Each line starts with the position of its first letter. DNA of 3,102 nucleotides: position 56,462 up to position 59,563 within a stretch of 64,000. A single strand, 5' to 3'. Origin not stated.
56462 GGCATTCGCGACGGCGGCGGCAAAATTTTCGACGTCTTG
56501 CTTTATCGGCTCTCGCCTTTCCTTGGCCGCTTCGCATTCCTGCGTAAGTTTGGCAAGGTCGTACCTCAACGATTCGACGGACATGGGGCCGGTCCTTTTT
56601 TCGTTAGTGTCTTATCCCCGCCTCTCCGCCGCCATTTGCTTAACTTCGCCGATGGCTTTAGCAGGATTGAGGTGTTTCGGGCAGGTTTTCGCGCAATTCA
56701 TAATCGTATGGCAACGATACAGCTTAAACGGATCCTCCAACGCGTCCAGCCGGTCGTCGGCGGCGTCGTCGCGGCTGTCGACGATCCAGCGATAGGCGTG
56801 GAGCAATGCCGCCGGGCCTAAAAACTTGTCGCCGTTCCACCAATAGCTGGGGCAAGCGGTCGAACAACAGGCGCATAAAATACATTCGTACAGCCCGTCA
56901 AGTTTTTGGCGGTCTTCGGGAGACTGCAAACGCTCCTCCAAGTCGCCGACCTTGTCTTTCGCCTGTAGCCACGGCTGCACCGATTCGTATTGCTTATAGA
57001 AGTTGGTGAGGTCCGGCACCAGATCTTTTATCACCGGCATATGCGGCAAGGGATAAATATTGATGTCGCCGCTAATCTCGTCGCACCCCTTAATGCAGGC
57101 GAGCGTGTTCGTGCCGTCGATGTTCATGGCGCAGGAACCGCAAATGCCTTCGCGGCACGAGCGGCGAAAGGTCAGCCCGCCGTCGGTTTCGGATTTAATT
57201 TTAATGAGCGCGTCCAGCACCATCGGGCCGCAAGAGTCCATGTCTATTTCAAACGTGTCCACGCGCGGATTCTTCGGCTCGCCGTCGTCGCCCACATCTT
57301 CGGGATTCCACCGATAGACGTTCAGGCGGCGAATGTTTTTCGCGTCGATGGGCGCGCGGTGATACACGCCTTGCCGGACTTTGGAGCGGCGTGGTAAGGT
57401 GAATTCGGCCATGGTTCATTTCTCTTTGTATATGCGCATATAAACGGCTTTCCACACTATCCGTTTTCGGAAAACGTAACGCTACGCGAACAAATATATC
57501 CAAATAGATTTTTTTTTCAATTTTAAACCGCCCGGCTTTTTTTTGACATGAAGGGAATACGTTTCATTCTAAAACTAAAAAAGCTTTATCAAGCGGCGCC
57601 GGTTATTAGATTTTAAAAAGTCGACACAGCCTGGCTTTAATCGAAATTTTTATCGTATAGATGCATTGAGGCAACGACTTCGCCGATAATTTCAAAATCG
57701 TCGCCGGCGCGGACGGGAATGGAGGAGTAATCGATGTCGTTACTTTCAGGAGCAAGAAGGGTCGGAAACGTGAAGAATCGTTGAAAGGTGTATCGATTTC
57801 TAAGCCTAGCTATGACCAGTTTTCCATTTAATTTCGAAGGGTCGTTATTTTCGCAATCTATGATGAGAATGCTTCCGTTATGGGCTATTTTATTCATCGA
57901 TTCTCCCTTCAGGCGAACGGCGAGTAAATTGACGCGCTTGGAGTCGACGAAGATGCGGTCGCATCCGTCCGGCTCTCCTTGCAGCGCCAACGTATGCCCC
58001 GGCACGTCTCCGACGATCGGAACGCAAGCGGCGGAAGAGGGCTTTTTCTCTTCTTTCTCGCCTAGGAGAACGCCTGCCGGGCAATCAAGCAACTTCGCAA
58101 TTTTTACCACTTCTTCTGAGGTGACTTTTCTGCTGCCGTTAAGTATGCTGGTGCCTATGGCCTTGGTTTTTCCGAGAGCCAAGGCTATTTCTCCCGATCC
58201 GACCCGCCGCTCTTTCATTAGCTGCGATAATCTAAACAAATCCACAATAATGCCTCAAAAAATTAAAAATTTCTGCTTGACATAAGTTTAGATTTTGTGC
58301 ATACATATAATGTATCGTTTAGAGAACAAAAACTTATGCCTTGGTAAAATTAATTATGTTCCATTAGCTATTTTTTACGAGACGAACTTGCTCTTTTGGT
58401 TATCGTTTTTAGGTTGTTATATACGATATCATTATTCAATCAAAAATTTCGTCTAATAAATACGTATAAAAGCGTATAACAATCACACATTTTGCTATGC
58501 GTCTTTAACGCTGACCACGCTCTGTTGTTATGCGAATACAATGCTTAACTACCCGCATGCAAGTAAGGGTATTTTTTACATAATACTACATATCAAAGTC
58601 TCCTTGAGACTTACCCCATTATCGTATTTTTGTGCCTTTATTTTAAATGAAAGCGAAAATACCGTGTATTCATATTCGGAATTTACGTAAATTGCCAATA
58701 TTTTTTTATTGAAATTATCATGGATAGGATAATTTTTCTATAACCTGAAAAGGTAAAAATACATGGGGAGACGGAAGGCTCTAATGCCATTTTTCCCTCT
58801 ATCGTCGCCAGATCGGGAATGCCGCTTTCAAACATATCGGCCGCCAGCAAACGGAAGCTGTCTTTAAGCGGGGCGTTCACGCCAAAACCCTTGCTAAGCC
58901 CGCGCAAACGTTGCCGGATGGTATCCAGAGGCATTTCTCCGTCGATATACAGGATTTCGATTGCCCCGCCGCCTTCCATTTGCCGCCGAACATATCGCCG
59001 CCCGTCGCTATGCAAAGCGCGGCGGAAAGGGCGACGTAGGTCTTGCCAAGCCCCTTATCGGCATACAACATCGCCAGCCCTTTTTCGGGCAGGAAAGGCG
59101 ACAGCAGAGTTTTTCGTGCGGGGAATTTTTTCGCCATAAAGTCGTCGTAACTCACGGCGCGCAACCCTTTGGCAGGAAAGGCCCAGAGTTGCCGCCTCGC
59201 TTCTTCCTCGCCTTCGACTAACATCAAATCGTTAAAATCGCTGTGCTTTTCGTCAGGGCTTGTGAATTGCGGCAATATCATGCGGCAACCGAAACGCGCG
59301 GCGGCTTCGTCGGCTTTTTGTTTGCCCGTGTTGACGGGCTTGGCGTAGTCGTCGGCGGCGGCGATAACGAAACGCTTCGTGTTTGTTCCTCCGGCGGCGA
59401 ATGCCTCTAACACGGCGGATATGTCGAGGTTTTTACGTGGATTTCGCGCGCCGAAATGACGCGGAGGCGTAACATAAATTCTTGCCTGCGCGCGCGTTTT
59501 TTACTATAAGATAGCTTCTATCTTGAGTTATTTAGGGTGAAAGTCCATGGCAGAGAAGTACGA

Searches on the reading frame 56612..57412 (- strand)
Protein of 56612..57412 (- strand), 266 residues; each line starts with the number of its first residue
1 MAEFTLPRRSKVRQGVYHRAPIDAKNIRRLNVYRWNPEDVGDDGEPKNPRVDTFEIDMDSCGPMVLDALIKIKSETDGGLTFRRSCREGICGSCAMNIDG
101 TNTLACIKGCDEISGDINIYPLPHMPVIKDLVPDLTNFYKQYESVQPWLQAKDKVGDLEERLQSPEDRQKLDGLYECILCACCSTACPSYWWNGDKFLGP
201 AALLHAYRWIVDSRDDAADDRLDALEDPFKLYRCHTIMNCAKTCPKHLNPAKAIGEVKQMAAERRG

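Call 24: search_protein_families(library=pfam, proteins=[window:56612-57412:-])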
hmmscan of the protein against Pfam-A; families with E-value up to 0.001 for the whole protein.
window:56612-57412:- (266 aa): 4 families
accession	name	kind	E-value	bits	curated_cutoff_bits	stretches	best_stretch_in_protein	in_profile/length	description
PF13085.11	Fer2_3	-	2.3e-31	108.4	27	1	30-139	2-106/107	2Fe-2S iron-sulfur cluster binding domain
PF13534.11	Fer4_17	-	2.9e-10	41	22.2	1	176-249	1-61/61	4Fe-4S dicluster domain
PF13183.11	Fer4_8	-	2e-08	35.1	27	1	174-247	2-67/68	4Fe-4S dicluster domain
PF13237.11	Fer4_10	-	4e-07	30.3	25.5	1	176-245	8-53/53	4Fe-4S dicluster domain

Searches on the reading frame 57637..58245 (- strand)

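Call 6: search_protein_families(library=pfam, proteins=[window:57637-58245:-], max_evalue=0.1)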
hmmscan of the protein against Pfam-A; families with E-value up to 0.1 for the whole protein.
window:57637-58245:- (202 aa): 4 families
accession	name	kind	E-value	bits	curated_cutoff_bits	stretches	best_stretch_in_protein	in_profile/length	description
PF00717.28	Peptidase_S24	-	1.5e-09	38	23.3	1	102-191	30-116/116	Peptidase S24-like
PF01381.28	HTH_3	-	0.01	16.3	23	1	20-58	15-53/55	Helix-turn-helix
PF13443.12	HTH_26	-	0.018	15.7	22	1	5-56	1-53/63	Cro/C1-type HTH DNA-binding domain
PF08667.16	BetR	-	0.04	14.4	21.6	1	20-69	28-79/148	BetR domain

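Call 23: search_protein_families(library=phrogs, proteins=[window:57637-58245:-], max_evalue=0.1)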
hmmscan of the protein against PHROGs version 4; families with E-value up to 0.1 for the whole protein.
window:57637-58245:- (202 aa): 9 families
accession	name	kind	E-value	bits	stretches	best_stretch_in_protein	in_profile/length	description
phrog_4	-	transcription regulation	1.3e-17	64.8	1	7-197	142-339/400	transcriptional repressor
phrog_8558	-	unknown function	1.7e-05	26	1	103-194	16-108/114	-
phrog_34939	-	unknown function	1.7e-05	25.6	1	5-64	13-73/280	-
phrog_811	-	DNA, RNA and nucleotide metabolism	1.9e-05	25.2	1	109-196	50-134/140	UmuD-like protein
phrog_2439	-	transcription regulation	9.1e-05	22.5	1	5-70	11-76/367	transcriptional regulator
phrog_8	-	transcription regulation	0.00024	21.7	1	5-71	80-146/346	transcriptional regulator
phrog_6201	-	transcription regulation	0.00033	21.5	1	103-196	24-117/121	CI-like repressor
phrog_7241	-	transcription regulation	0.027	15.5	0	9-58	69-118/122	transcriptional regulator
phrog_2967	-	transcription regulation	0.033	14.7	1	5-78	14-87/225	transcriptional regulator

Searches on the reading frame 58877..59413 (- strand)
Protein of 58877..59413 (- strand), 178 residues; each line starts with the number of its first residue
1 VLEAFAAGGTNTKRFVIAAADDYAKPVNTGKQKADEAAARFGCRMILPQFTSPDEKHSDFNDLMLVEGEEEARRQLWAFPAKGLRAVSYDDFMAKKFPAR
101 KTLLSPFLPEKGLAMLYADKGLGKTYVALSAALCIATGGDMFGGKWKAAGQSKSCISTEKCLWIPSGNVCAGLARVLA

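Call 22: search_protein_families(library=ncbifam, proteins=[window:58877-59413:-], max_evalue=0.1)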
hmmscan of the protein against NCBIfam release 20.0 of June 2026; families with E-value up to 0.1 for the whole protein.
window:58877-59413:- (178 aa): 0 families

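Call 23: search_protein_families(library=phrogs, proteins=[window:58877-59413:-], max_evalue=0.1)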
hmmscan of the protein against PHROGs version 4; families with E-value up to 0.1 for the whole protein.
window:58877-59413:- (178 aa): 8 families
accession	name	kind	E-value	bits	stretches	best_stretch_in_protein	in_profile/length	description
phrog_2249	-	DNA, RNA and nucleotide metabolism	2e-15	57.5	1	12-78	251-321/802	DNA primase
phrog_906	-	DNA, RNA and nucleotide metabolism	2e-06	27.8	1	92-145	508-561/872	DNA polymerase/primase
phrog_4913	-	DNA, RNA and nucleotide metabolism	5.2e-06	25.5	1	26-79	324-378/1290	replication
phrog_35358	-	DNA, RNA and nucleotide metabolism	8.3e-05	21.7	1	13-78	278-359/968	DNA primase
phrog_2850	-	unknown function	0.00013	22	1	106-150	153-196/465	-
phrog_3123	-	unknown function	0.00096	18.8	1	88-164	318-393/583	-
phrog_6012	-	DNA, RNA and nucleotide metabolism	0.0044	17.3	1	107-143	144-181/447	DNA helicase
phrog_6357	-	unknown function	0.0057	17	1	91-136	15-56/321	-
